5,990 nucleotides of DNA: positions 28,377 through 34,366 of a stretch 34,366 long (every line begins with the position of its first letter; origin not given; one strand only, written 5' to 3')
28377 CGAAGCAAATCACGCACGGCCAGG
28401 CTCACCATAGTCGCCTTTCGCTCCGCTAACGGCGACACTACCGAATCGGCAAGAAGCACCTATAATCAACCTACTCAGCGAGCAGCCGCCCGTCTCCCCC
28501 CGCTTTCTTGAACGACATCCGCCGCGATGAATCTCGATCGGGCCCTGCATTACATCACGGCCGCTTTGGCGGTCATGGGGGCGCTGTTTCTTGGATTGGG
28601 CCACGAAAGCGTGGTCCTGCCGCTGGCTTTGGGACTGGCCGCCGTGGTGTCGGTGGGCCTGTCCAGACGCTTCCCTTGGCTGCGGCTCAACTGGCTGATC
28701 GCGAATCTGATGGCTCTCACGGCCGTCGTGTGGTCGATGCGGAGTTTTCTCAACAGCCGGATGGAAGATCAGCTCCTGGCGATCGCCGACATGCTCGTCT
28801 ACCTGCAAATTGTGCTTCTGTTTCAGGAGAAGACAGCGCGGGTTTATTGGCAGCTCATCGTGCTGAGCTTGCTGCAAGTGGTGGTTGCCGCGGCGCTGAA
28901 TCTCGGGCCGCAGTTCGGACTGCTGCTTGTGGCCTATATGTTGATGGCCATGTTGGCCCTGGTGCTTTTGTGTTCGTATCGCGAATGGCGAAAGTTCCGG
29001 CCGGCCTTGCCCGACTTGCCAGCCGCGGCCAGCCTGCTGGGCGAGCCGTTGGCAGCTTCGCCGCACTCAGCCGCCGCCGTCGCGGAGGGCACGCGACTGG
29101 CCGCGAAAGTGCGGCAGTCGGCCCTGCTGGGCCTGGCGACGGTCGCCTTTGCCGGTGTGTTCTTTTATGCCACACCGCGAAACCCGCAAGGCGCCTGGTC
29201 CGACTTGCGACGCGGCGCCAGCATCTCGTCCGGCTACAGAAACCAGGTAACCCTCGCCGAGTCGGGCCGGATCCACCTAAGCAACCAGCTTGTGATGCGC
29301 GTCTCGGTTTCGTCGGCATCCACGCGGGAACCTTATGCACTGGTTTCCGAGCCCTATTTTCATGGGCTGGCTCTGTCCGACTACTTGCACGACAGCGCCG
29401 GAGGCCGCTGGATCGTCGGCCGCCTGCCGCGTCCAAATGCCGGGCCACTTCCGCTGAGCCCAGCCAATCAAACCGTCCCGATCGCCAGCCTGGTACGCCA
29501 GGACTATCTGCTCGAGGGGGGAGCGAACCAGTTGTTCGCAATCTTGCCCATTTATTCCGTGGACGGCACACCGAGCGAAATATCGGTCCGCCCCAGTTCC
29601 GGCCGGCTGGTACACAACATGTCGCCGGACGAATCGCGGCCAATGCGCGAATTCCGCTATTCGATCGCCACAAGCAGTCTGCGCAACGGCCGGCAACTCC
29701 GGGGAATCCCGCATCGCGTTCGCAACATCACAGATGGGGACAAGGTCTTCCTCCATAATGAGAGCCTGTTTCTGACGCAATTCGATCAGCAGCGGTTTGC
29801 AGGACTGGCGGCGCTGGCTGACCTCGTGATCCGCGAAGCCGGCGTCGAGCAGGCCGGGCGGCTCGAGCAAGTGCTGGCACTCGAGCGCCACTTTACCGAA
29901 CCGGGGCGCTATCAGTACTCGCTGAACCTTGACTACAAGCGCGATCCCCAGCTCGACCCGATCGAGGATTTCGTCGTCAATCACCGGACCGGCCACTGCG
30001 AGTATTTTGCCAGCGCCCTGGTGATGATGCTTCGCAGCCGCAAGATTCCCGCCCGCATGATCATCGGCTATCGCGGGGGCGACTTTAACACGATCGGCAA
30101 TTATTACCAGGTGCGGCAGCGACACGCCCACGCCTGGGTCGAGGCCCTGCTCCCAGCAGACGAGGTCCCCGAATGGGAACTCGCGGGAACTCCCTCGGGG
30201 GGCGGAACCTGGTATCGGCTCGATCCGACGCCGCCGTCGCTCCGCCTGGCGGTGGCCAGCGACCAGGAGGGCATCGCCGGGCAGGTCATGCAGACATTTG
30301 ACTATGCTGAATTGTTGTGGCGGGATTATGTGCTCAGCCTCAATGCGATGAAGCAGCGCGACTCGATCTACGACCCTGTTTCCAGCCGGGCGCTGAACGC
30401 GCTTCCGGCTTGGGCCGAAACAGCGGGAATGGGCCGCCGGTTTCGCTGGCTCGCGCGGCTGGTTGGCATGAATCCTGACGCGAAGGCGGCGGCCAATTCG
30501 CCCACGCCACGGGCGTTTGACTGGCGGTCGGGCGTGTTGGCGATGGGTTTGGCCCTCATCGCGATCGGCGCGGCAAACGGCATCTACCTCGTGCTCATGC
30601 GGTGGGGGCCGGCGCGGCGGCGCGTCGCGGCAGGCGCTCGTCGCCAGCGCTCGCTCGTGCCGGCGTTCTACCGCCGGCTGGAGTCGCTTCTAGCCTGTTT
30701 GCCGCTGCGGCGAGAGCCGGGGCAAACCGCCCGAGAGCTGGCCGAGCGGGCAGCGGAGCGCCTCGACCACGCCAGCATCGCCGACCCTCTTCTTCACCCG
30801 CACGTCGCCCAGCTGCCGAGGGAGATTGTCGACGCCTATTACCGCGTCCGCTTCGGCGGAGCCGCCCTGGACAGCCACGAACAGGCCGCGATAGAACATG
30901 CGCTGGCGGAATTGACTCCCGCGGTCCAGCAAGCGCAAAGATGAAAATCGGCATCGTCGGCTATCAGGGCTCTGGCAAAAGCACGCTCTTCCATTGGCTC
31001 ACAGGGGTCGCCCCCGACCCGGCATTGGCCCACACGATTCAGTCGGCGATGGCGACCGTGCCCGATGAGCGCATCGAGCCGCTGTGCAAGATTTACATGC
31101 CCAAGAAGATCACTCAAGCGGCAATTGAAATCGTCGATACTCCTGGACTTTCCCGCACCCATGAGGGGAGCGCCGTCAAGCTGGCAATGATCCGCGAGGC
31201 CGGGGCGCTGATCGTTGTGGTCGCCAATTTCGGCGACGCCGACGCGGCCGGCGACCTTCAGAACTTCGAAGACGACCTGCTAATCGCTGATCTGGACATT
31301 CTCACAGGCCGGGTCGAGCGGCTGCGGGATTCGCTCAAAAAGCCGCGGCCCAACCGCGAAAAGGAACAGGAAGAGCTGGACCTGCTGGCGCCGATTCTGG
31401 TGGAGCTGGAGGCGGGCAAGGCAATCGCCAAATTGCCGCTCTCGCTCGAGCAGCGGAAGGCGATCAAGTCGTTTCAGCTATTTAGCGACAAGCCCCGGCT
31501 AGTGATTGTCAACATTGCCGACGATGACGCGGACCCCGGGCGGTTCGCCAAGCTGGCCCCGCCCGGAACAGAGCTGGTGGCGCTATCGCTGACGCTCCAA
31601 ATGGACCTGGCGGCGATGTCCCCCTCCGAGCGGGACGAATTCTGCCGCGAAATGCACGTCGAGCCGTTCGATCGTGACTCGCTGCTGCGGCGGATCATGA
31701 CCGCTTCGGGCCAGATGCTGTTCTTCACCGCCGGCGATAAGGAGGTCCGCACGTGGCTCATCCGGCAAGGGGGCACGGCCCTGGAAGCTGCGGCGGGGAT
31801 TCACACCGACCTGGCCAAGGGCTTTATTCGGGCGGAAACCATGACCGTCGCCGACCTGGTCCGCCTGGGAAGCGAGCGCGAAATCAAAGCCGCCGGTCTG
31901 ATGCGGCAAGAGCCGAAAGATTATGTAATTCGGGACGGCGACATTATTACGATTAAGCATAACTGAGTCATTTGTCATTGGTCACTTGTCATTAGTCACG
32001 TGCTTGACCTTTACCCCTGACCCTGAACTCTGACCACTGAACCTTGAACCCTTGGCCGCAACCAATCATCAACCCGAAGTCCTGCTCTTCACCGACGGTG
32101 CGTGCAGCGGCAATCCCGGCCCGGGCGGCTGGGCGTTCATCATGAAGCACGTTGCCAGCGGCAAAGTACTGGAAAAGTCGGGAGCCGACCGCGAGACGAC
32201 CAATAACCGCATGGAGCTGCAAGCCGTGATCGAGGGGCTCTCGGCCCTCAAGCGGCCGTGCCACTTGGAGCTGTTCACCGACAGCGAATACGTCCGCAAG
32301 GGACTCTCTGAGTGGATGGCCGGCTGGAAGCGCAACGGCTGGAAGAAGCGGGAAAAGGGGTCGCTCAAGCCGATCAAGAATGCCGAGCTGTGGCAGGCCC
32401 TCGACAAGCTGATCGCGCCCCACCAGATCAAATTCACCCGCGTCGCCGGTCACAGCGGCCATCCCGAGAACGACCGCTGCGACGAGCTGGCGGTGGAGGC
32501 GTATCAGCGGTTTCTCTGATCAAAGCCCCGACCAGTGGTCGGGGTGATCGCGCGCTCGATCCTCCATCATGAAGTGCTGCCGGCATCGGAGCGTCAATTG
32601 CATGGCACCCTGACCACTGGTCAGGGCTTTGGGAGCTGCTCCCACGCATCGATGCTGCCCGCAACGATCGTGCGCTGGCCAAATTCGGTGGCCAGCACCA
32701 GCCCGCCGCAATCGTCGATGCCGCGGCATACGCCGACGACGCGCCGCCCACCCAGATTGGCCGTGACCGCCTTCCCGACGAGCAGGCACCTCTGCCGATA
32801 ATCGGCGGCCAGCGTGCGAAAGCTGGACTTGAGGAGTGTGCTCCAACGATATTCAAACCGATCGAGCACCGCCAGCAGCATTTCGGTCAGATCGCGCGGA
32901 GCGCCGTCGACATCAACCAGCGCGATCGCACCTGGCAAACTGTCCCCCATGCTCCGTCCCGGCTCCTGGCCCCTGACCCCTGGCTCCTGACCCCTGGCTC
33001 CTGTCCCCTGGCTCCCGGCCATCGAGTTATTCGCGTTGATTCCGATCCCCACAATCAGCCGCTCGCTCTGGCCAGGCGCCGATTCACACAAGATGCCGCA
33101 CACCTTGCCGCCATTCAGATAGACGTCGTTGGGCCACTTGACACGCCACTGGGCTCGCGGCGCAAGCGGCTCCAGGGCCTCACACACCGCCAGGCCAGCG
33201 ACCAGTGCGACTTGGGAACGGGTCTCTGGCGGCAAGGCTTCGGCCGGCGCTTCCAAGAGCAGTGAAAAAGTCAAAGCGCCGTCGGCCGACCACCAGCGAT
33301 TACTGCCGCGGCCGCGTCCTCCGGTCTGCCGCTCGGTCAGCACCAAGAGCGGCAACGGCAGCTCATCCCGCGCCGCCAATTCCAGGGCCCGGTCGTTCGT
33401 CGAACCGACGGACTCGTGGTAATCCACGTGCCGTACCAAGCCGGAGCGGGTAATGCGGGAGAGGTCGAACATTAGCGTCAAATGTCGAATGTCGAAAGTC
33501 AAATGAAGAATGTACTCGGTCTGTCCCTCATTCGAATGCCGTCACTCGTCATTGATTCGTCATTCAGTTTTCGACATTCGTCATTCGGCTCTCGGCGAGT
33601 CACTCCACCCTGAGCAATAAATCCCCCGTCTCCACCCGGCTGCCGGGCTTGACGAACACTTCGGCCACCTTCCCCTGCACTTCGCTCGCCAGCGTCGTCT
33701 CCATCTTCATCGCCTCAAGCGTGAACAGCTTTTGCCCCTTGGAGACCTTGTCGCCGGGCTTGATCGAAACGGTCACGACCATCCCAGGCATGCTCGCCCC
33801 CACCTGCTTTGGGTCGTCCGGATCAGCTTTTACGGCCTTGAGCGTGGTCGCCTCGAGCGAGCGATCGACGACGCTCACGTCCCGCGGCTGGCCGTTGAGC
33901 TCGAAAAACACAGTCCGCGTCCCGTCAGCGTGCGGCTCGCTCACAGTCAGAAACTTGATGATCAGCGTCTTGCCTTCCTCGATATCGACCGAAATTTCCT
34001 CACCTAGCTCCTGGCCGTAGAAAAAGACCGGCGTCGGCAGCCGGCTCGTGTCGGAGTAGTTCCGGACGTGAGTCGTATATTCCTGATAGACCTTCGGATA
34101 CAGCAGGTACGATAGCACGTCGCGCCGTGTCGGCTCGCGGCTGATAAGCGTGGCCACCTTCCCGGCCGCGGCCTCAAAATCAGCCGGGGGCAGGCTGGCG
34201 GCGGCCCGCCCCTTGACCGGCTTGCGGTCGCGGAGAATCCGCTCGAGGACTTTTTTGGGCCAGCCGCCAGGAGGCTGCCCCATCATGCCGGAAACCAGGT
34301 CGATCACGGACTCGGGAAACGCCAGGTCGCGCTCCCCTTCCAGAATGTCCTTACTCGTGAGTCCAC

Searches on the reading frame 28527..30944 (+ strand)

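Call 92: search_protein_families(library=pfam, proteins=[window:28527-30944:+], max_evalue=0.00001)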
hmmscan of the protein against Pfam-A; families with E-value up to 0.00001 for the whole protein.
window:28527-30944:+ (805 aa): 3 families
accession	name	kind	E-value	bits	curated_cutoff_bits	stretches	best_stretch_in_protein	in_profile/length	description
PF11992.13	TgpA_N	-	3.1e-23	82.7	30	1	12-363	2-312/333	TgpA N-terminal domain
PF01841.26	Transglut_core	-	1.5e-16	61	23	1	445-567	14-108/108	Transglutaminase-like superfamily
PF13559.11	DUF4129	-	1.3e-06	28.8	24.8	1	715-793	2-68/69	Domain of unknown function (DUF4129)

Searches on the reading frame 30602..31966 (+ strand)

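Call 92: search_protein_families(library=pfam, proteins=[window:30602-31966:+], max_evalue=0.00001)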
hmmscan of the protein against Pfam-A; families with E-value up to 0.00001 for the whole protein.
window:30602-31966:+ (454 aa): 2 families
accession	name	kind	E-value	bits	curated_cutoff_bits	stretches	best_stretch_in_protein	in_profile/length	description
PF06071.19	YchF-GTPase_C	-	2.1e-30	105.1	27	1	373-454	3-84/84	Protein of unknown function (DUF933)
PF01926.29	MMR_HSR1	-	1.8e-07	31.7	21.9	1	115-210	1-85/113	50S ribosome-binding GTPase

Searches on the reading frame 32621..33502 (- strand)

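Call 92: search_protein_families(library=pfam, proteins=[window:32621-33502:-], max_evalue=0.00001)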
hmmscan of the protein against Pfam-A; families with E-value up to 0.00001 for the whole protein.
window:32621-33502:- (293 aa): 2 families
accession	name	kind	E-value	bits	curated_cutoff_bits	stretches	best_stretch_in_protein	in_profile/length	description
PF03099.24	BPL_LplA_LipB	-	1.1e-24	87.3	21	1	30-156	3-133/133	Biotin/lipoate A/B protein ligase family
PF02237.23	BPL_C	-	4.8e-08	33.2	21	1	243-285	3-46/48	Biotin protein ligase C terminal domain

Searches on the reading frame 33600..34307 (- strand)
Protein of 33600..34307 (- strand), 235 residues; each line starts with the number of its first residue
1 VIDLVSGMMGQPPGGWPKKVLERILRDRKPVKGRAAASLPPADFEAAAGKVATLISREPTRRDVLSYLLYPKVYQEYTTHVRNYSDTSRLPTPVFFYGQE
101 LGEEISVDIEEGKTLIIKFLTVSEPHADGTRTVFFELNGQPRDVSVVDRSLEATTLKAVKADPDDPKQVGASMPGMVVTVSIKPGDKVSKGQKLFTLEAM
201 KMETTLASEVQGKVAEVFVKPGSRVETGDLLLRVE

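Call 92: search_protein_families(library=pfam, proteins=[window:33600-34307:-], max_evalue=0.00001)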
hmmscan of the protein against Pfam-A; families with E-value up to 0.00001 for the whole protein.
window:33600-34307:- (235 aa): 4 families
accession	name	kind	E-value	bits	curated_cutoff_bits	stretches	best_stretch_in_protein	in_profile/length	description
PF02436.23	PYC_OADA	-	2e-33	116.3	27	1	2-118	85-201/201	Conserved carboxylase domain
PF00364.28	Biotin_lipoyl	-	5.5e-18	65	22.1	1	168-233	2-72/73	Biotin-requiring enzyme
PF13533.13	Biotin_lipoyl_2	-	1.3e-14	54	29.8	1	205-234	2-31/32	Biotin-lipoyl like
PF16576.10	HlyD_D23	-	2.9e-06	27.2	30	0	158-202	11-56/214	Barrel-sandwich domain of CusB or HlyD membrane-fusion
